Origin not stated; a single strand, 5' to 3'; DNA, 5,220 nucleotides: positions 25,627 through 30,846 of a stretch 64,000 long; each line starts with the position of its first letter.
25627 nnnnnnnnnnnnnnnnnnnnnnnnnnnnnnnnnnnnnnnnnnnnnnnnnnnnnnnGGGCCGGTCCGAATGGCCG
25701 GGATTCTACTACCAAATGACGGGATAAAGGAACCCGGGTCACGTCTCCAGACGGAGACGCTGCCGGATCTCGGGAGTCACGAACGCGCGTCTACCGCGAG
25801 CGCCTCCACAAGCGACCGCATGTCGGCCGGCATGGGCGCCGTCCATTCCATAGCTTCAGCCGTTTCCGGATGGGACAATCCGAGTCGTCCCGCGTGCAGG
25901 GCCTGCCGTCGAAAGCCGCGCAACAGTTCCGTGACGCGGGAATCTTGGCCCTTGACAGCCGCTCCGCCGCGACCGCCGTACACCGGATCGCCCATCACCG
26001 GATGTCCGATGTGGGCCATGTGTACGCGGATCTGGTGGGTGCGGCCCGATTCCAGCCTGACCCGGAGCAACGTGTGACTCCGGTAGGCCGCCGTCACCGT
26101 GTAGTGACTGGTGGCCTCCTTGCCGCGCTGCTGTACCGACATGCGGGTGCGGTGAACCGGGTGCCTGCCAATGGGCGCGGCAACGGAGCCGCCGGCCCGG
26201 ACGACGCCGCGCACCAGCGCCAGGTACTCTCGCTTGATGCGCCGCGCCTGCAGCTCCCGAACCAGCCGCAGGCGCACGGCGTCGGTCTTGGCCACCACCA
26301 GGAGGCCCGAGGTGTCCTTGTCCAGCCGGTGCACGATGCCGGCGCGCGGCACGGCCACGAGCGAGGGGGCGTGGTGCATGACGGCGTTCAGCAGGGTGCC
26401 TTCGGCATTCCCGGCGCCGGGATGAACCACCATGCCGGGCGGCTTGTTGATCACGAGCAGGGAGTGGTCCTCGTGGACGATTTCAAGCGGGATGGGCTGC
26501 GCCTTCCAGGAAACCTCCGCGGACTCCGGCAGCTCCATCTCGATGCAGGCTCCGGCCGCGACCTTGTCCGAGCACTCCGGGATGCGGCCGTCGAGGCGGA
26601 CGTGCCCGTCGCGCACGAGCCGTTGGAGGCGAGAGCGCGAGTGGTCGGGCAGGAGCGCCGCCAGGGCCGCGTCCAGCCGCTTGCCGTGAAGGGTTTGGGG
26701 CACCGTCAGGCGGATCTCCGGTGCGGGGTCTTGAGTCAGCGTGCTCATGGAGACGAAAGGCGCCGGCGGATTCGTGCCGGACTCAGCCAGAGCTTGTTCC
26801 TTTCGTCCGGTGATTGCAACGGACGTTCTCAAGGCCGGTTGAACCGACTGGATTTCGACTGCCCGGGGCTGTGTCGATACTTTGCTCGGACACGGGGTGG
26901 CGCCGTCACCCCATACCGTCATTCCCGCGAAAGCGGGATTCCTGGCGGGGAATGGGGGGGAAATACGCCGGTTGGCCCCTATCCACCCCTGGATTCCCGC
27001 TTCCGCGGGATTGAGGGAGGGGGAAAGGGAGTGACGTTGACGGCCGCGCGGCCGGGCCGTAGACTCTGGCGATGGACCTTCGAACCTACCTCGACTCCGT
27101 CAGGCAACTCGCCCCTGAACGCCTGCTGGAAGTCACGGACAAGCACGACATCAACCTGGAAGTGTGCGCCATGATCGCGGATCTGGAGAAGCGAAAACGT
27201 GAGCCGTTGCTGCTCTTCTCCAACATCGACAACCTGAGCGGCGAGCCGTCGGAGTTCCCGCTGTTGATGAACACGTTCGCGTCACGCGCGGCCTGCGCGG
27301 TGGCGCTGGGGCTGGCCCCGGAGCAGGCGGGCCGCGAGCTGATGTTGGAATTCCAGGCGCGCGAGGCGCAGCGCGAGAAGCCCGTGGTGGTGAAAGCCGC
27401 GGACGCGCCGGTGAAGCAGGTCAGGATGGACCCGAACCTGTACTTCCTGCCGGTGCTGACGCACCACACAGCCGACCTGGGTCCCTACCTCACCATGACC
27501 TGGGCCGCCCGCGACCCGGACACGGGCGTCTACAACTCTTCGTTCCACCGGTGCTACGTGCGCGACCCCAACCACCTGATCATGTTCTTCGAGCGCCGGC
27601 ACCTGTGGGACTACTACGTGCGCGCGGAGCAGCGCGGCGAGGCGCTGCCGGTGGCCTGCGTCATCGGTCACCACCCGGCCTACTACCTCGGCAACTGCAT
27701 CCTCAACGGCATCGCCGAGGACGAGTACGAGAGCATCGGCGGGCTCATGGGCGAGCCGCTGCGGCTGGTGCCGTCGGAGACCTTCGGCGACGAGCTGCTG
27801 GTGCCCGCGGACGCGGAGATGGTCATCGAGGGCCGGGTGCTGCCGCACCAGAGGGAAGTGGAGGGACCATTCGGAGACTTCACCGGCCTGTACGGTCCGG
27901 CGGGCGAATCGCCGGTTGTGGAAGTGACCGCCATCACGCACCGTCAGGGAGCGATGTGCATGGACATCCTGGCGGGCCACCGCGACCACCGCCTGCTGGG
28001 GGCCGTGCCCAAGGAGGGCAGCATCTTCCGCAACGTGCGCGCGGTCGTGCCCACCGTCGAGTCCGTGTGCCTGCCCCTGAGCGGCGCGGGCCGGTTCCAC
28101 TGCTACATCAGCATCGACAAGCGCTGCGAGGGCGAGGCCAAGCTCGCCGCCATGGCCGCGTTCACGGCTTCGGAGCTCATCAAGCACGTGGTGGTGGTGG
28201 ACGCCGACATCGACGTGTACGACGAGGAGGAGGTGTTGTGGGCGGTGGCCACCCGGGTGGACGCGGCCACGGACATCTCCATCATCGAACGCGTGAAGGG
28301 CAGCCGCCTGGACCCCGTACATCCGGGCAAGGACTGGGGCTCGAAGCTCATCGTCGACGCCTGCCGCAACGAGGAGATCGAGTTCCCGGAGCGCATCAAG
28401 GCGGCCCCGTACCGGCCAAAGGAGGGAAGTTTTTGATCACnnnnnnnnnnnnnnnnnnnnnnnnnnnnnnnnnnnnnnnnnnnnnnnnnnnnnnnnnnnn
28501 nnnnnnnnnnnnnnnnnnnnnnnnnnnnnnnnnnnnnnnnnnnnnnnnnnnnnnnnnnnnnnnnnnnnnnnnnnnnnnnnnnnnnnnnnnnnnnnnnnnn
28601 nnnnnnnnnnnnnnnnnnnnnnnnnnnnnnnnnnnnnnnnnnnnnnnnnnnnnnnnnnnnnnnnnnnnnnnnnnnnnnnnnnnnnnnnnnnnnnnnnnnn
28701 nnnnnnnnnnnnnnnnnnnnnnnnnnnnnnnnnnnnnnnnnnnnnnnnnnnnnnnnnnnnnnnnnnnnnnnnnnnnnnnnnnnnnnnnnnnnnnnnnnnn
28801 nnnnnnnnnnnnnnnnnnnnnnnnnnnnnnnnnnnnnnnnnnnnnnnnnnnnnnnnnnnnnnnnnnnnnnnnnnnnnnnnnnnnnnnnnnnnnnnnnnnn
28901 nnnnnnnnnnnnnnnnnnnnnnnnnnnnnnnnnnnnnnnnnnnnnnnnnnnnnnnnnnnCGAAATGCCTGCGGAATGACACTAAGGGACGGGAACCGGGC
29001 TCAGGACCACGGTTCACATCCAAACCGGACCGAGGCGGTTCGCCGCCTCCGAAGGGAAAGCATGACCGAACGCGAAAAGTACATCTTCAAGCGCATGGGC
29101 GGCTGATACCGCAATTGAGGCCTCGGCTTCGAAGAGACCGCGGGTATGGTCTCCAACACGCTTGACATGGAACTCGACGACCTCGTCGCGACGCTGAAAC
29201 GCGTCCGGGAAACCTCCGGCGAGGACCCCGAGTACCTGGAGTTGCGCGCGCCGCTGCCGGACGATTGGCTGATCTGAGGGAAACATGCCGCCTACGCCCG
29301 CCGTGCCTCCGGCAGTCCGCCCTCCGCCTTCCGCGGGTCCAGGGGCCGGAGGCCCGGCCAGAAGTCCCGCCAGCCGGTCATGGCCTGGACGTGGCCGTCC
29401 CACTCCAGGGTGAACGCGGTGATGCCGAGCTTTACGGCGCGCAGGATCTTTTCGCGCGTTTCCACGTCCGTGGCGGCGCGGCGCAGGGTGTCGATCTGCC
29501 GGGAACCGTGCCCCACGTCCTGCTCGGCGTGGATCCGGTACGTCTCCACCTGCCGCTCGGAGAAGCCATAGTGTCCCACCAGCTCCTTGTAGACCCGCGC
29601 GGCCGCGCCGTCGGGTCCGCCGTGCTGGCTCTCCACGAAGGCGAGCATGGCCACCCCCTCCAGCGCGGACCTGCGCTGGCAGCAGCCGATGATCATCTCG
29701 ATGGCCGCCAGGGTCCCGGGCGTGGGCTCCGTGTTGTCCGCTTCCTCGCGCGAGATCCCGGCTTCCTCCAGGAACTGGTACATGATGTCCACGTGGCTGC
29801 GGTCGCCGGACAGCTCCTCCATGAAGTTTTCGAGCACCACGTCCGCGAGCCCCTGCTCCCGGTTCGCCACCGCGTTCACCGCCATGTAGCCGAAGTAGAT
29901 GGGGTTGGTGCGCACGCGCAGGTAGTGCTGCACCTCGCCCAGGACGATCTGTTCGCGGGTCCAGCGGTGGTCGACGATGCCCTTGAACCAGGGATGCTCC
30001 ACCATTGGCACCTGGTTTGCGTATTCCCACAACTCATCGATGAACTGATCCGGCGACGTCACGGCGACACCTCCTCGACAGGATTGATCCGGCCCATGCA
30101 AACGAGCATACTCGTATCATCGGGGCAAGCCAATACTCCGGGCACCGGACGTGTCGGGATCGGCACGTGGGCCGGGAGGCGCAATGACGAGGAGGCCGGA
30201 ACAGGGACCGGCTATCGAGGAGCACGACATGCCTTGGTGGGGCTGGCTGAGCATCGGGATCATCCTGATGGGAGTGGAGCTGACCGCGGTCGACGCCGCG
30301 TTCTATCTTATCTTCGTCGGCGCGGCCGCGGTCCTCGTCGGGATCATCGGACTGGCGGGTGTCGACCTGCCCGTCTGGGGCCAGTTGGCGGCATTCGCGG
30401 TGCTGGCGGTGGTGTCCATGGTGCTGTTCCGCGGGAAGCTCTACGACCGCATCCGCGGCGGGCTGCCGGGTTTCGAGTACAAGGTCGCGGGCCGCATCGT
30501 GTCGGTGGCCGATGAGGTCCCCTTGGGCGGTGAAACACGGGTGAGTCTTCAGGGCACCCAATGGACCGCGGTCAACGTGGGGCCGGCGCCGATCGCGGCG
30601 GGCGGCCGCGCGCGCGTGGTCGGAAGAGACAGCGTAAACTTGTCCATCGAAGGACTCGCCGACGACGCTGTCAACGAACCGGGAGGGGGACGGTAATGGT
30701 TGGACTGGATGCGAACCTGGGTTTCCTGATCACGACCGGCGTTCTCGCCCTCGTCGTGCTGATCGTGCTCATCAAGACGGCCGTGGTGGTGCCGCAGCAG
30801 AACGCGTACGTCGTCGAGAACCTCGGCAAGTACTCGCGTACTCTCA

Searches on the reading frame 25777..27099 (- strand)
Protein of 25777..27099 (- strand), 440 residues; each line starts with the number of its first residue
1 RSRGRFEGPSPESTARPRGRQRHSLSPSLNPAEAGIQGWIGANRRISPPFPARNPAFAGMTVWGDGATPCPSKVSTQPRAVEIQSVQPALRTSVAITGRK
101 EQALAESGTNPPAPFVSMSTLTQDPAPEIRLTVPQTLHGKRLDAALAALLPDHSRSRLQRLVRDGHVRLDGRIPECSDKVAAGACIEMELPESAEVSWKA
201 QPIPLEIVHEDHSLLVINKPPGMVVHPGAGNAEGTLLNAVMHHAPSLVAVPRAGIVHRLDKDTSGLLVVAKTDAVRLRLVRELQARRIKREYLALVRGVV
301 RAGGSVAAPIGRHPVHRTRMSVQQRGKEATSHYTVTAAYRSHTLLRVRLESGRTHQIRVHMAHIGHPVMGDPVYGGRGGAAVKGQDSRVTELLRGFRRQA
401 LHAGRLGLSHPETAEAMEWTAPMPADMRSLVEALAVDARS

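Call 29: search_protein_families(library=pfam, proteins=[window:25777-27099:-], max_evalue=0.001)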
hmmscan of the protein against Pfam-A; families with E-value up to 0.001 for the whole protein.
window:25777-27099:- (440 aa): 2 families
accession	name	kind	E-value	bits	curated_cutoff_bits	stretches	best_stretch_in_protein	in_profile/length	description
PF00849.27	PseudoU_synth_2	-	2.6e-32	112.6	26.8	1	214-363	2-152/152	RNA pseudouridylate synthase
PF01479.30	S4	-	3.6e-07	30.2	22.8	1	141-173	2-34/48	S4 domain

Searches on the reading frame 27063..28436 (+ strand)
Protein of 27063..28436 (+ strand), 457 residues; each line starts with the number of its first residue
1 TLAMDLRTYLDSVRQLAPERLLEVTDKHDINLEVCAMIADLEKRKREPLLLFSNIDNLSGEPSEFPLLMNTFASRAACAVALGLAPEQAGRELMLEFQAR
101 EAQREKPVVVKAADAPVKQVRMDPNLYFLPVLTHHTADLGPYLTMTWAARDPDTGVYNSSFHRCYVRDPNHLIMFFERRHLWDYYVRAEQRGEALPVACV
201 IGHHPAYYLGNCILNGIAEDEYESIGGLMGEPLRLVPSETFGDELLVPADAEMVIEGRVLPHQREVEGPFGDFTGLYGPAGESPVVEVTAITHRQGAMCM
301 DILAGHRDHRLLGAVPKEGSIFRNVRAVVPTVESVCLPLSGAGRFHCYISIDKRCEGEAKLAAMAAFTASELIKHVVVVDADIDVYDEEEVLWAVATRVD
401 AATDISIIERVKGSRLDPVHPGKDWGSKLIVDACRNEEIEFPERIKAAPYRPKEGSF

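Call 30: search_protein_families(library=pfam, proteins=[window:27063-28436:+], max_evalue=0.001)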
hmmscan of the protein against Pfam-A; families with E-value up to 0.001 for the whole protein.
window:27063-28436:+ (457 aa): 3 families
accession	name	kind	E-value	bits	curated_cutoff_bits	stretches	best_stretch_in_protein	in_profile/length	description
PF01977.22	UbiD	-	6.9e-53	179.3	23.3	1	110-305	3-204/206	3-octaprenyl-4-hydroxybenzoate carboxy-lyase Rift-related domain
PF20696.2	UbiD_C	-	1.9e-34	118.9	24.2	1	312-433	3-127/127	3-octaprenyl-4-hydroxybenzoate carboxy-lyase C-terminal domain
PF20695.2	UbiD_N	-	1.2e-12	48.1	24.3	1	19-94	8-75/78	3-octaprenyl-4-hydroxybenzoate carboxy-lyase N-terminal domain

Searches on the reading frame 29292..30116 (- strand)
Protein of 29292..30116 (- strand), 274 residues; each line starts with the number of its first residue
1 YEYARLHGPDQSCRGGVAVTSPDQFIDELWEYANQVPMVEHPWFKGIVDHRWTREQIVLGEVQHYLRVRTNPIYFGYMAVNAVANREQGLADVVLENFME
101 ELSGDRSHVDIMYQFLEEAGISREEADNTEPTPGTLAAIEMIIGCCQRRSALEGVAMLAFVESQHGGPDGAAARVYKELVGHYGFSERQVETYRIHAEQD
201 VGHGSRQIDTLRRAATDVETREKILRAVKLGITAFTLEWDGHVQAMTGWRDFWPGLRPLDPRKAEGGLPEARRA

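Call 30: search_protein_families(library=pfam, proteins=[window:29292-30116:-], max_evalue=0.001)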
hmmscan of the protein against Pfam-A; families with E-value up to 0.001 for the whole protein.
window:29292-30116:- (274 aa): 2 families
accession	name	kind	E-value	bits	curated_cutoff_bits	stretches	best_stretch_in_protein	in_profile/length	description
PF14518.11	Haem_oxygenas_2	-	3.3e-17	63.3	28.9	1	63-233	6-174/177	Iron-containing redox enzyme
PF03070.21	TENA_THI-4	-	4.2e-08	33.7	22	1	38-223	13-189/210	TENA/THI-4/PQQC family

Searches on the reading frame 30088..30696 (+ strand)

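Call 30: search_protein_families(library=pfam, proteins=[window:30088-30696:+], max_evalue=0.001)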
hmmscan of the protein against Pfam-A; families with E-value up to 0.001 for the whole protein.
window:30088-30696:+ (202 aa): 1 family
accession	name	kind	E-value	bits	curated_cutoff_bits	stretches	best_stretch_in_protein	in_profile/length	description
PF01957.25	NfeD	-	1.2e-07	32.2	29.1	1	135-187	6-55/57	NfeD-like C-terminal, partner-binding domain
